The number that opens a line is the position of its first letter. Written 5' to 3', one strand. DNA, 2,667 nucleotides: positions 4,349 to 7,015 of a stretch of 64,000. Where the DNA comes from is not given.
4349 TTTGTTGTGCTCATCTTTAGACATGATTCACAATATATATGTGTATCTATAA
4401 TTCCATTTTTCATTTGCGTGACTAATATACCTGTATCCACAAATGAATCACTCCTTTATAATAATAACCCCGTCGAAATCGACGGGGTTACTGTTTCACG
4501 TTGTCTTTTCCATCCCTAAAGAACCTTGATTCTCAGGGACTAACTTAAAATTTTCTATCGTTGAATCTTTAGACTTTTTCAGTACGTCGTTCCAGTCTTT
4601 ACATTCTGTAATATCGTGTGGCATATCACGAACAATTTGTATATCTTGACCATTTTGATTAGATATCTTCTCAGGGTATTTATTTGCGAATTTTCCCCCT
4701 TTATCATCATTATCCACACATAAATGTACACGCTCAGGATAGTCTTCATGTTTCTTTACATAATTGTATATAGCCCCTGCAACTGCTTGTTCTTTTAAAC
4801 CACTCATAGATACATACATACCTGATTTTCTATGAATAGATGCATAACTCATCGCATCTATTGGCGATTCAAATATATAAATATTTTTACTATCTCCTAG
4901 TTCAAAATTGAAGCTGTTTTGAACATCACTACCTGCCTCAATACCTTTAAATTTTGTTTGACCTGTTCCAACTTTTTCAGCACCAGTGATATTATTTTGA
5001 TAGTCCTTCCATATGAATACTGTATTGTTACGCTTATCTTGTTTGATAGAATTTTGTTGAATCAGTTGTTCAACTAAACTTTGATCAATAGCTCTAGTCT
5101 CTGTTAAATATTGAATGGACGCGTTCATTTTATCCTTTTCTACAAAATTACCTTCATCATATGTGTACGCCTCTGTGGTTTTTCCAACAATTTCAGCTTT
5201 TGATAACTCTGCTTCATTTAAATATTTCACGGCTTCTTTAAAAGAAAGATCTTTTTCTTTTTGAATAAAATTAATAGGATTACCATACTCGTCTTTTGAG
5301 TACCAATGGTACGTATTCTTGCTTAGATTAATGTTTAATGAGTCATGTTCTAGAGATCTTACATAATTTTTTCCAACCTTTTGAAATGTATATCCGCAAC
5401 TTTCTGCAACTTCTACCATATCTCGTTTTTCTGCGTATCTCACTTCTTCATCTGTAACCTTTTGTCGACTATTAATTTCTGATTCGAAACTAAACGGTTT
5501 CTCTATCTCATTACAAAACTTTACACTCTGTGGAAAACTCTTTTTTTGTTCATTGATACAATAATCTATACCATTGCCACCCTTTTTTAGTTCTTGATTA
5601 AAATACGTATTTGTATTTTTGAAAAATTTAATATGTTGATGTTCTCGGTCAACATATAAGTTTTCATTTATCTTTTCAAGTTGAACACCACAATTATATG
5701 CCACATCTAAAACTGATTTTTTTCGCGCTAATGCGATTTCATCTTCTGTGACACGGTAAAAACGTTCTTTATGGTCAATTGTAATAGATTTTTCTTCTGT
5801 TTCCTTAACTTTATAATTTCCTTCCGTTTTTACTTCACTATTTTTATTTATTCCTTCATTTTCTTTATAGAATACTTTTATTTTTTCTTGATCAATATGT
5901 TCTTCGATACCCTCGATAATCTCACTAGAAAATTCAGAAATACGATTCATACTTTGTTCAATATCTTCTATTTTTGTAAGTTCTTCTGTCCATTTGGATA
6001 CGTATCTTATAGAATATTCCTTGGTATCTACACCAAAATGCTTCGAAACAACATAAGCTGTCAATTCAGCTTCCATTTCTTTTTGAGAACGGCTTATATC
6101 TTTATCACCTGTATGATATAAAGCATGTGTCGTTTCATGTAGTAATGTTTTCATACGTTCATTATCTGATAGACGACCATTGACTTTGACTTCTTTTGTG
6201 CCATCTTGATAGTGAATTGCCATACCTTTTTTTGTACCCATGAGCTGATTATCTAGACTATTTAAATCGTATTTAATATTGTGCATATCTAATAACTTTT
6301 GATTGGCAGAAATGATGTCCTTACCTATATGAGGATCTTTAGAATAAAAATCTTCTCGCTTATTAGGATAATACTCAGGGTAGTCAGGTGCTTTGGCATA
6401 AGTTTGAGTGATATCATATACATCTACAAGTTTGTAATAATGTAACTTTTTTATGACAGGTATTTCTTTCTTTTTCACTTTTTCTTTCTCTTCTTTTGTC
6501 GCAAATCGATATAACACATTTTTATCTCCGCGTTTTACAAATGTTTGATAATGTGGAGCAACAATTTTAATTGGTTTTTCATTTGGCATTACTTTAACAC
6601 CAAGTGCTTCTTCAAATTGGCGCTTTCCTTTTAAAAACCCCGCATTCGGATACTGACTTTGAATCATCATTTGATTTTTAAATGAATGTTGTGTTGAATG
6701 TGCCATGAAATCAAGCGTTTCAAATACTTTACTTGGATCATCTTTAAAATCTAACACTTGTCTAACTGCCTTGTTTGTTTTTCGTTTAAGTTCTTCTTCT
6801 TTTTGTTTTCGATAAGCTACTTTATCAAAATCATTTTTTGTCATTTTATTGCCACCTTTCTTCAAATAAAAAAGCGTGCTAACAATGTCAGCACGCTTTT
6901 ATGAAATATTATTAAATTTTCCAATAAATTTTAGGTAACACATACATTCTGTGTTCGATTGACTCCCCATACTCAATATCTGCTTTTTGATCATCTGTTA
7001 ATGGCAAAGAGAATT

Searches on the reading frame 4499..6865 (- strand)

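Call 74: search_protein_families(library=pfam, proteins=[window:4499-6865:-], max_evalue=0.0001)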
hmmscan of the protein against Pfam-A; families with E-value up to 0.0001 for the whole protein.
window:4499-6865:- (789 aa): 4 families
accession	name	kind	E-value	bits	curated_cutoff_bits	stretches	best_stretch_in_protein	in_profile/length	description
PF13154.11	DUF3991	-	3.7e-17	63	24.5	1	585-655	1-68/74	Protein of unknown function (DUF3991)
PF13155.12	Toprim_2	-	5.2e-14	52.8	22.1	1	663-762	1-88/88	Toprim-like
PF01807.25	Zn_ribbon_DnaG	-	9.1e-08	32.3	24.9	1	481-551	13-87/98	CHC2 zinc finger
PF06114.19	Peptidase_M78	-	7.2e-05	23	22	0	211-269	15-81/123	IrrE N-terminal-like domain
